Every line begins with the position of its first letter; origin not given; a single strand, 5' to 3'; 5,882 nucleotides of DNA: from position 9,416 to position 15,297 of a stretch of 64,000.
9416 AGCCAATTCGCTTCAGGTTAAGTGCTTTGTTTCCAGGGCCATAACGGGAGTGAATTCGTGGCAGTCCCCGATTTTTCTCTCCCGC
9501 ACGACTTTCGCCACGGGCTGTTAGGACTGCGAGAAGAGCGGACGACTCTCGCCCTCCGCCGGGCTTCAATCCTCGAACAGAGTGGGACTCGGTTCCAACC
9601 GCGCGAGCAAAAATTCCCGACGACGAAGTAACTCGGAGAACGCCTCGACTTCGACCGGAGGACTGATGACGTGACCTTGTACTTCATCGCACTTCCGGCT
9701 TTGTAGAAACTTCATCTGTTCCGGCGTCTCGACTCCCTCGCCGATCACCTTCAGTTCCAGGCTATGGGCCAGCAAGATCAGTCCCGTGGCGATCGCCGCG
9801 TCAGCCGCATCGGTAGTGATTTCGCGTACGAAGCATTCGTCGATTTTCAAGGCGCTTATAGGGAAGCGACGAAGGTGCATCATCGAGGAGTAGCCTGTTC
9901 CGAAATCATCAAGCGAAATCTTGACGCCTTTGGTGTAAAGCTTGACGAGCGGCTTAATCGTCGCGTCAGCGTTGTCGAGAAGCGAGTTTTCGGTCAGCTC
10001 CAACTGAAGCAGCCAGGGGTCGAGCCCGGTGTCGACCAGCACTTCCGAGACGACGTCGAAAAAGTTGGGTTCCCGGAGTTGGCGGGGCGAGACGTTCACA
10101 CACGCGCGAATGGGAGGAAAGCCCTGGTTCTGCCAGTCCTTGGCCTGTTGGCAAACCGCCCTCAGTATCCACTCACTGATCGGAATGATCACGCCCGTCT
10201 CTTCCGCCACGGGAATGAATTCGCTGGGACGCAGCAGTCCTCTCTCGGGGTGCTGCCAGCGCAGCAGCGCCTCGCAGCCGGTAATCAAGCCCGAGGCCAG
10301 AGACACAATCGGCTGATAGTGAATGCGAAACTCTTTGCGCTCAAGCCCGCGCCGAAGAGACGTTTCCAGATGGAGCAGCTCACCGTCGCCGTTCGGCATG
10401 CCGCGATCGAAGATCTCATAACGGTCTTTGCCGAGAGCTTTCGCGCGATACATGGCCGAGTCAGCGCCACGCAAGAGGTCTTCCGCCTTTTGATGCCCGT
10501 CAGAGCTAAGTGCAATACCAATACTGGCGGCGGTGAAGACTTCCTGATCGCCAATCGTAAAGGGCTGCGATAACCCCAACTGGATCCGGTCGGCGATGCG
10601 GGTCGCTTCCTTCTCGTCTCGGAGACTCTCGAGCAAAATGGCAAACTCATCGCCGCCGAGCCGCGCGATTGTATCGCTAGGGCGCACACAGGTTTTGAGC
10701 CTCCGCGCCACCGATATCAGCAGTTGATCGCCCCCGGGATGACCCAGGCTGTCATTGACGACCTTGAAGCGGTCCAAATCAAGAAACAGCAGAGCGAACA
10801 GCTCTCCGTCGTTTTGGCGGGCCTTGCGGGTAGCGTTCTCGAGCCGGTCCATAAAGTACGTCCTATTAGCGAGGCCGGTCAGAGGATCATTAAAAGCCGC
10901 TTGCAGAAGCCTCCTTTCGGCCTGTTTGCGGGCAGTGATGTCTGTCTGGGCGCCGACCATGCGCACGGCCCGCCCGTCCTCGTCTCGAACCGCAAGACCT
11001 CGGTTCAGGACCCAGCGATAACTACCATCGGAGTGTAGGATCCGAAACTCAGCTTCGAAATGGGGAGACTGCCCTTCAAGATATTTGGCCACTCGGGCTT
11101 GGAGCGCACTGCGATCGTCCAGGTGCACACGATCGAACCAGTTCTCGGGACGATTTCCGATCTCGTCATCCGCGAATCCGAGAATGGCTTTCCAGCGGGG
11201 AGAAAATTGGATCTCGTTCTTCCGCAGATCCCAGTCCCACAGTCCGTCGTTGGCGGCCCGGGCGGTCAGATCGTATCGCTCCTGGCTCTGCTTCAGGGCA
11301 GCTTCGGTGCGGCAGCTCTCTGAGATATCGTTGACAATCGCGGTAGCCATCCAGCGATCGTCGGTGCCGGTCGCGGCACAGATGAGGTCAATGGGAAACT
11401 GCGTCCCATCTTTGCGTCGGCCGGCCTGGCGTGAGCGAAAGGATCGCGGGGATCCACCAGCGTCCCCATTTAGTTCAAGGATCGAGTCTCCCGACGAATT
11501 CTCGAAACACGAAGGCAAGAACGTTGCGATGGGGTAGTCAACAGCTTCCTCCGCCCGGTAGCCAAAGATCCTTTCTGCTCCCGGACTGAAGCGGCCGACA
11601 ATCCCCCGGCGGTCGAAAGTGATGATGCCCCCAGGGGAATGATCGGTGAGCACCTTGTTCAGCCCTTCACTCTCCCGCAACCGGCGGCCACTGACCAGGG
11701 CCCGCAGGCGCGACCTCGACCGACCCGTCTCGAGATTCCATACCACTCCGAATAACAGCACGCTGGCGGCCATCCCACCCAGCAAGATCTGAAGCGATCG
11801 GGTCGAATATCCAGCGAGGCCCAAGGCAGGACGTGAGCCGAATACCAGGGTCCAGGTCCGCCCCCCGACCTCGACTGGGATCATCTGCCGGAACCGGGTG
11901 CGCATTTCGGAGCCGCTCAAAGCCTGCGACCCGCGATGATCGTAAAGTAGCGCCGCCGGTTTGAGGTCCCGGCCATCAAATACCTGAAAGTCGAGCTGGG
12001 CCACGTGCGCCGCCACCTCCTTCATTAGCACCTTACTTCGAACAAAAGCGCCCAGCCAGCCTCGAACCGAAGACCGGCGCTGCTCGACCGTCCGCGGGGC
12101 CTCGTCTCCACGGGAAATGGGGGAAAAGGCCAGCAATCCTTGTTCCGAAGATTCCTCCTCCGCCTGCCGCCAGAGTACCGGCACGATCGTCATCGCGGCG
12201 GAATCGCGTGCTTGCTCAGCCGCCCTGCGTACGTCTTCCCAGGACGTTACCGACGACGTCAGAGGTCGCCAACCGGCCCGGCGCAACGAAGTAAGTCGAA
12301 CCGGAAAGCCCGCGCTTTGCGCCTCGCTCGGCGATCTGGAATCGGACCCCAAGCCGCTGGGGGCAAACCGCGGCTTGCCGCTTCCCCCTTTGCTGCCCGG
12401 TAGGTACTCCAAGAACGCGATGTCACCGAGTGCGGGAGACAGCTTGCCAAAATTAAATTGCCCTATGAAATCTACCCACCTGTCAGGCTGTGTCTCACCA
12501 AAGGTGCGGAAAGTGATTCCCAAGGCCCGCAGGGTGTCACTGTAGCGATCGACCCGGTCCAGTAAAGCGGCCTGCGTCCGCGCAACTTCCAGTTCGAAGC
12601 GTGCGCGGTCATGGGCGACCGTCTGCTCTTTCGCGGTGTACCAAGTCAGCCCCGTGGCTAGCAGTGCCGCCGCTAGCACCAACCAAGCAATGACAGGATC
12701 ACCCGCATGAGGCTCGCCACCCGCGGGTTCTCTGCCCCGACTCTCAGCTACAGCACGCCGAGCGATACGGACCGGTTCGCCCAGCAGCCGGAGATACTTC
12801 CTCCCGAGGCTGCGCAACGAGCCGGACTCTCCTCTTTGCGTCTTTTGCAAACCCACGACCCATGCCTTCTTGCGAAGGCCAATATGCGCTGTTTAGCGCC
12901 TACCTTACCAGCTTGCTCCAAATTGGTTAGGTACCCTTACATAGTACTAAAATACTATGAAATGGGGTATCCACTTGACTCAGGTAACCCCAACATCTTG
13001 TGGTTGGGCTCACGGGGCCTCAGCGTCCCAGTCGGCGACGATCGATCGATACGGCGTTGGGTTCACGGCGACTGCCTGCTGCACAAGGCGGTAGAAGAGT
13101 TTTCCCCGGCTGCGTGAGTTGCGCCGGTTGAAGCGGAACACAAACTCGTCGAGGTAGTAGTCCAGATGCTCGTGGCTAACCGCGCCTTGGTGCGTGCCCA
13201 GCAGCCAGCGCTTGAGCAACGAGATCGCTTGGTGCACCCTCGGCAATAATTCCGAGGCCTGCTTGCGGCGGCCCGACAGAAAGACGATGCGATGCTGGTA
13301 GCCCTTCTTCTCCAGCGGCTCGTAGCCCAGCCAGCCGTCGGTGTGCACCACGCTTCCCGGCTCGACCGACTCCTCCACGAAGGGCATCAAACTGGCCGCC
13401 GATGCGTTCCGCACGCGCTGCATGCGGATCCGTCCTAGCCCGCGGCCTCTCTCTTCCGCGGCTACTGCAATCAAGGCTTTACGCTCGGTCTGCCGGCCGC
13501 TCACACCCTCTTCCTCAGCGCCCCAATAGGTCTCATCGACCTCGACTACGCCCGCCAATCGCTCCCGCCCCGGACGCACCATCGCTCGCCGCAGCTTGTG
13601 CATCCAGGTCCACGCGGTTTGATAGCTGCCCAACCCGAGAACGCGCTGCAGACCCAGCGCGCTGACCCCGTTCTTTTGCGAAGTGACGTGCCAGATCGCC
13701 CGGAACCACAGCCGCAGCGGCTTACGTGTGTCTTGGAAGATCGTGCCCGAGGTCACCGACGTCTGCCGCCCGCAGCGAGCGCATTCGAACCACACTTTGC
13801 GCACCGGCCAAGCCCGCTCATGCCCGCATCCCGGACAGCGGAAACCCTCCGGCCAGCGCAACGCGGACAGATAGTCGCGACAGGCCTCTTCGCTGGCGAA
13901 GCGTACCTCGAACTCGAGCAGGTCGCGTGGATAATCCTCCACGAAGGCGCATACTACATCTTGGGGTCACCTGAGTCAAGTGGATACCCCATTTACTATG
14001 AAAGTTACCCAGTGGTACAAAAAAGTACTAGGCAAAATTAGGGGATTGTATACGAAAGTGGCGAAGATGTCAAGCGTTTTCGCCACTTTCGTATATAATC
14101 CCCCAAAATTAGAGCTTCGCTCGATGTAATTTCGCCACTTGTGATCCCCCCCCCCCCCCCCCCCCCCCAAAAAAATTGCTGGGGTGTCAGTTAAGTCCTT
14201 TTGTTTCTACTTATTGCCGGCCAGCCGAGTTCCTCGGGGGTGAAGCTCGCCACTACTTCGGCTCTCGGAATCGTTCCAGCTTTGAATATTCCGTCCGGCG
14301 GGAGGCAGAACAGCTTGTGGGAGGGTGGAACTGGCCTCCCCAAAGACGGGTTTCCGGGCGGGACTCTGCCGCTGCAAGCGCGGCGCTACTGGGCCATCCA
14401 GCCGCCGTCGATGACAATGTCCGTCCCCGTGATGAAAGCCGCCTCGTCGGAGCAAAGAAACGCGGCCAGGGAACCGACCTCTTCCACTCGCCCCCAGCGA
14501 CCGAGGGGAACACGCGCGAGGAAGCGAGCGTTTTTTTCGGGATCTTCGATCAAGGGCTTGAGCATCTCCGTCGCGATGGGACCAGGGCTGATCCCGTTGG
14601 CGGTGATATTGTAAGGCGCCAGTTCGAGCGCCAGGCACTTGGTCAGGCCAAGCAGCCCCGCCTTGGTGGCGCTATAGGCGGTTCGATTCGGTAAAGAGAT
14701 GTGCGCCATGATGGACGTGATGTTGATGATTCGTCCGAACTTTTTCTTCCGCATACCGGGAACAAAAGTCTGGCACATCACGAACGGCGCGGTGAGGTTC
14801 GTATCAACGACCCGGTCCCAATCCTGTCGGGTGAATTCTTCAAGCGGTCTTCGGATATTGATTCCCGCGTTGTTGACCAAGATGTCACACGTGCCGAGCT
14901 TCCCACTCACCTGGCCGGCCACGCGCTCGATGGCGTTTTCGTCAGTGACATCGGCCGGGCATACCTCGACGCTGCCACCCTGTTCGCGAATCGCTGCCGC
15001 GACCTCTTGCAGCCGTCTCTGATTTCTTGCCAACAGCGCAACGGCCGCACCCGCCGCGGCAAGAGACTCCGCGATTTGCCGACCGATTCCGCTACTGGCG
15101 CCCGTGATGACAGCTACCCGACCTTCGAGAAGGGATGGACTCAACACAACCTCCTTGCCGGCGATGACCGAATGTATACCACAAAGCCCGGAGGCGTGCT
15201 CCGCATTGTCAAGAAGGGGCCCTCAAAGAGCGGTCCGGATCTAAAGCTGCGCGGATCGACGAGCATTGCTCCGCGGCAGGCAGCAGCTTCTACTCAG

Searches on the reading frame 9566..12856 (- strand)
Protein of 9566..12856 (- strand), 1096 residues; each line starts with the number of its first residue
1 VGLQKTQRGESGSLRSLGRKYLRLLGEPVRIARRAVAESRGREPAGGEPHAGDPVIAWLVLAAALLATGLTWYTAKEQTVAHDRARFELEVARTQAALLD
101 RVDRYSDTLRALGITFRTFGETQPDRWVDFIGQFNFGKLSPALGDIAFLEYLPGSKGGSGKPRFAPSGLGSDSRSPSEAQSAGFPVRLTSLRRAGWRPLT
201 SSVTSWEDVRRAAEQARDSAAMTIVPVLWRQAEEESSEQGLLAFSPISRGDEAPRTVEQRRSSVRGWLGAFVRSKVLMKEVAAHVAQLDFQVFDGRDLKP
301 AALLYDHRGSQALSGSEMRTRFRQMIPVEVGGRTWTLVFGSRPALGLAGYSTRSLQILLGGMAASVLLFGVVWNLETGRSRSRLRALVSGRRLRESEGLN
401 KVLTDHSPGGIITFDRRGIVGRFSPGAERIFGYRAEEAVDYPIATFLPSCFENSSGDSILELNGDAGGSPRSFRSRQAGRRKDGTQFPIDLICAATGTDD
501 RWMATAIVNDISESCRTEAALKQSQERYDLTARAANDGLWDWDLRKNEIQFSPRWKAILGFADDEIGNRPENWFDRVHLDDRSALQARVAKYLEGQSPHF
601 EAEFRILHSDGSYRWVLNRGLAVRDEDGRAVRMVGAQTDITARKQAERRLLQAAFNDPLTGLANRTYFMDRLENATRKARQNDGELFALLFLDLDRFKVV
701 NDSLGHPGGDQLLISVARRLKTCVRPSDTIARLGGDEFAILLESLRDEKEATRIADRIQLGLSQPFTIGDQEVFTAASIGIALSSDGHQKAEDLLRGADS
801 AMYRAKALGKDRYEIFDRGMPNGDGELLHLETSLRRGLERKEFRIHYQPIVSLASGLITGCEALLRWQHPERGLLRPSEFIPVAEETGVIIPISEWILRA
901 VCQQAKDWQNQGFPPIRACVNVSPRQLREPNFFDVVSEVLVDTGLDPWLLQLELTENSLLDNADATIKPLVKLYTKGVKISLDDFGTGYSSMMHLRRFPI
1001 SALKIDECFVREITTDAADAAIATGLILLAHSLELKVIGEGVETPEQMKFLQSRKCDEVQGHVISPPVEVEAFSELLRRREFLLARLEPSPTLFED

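Call 33: search_protein_families(library=pfam, proteins=[window:9566-12856:-])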
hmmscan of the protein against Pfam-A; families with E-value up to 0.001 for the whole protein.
window:9566-12856:- (1096 aa): 8 families
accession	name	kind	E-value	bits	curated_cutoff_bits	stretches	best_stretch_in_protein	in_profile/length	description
PF00563.25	EAL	-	2.9e-71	240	31.3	1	833-1067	3-236/236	EAL domain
PF00990.26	GGDEF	-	3.1e-48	164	23.8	1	655-811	2-160/161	Diguanylate cyclase, GGDEF domain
PF08447.18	PAS_3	-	2.2e-24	86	25.6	1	549-636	2-88/89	PAS fold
PF13426.13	PAS_9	-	4.7e-14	53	27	2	411-513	4-103/103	PAS domain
PF00989.32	PAS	-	7e-14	52.2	22.6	2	527-640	2-113/113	PAS fold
PF03924.19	CHASE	-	1.3e-13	51.6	25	1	208-305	89-189/189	CHASE domain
PF08448.16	PAS_4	-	3.1e-10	40.7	23.1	1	555-645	24-110/110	PAS fold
PF13188.13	PAS_8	-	0.00011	22.4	21.8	0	403-450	6-53/65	PAS domain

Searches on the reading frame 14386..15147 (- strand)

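Call 49: search_protein_families(library=pfam, proteins=[window:14386-15147:-], max_evalue=0.001)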
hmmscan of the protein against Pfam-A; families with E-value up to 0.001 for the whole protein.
window:14386-15147:- (253 aa): 7 families
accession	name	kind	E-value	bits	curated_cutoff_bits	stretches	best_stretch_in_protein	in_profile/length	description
PF13561.12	adh_short_C2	-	5.3e-72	242.7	27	1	16-250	1-235/236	Enoyl-(Acyl carrier protein) reductase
PF00106.31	adh_short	-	1.4e-64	217.6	26.6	1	10-202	1-193/195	short chain dehydrogenase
PF08659.16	KR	-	1.2e-16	61.6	22.6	1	13-163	4-154/180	KR domain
PF23441.1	SDR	-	1.2e-13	51.5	27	1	12-250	10-255/258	SDR-like rossmann domain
PF13460.12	NAD_binding_10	-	3.9e-08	33.8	27.2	1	16-155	1-108/184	NAD(P)H-binding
PF08643.16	DUF1776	-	6.5e-05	22.9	25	1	101-186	107-194/294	Fungal family of unknown function (DUF1776)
PF01370.27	Epimerase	-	0.00021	21.2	20.9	1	13-79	2-62/240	NAD dependent epimerase/dehydratase family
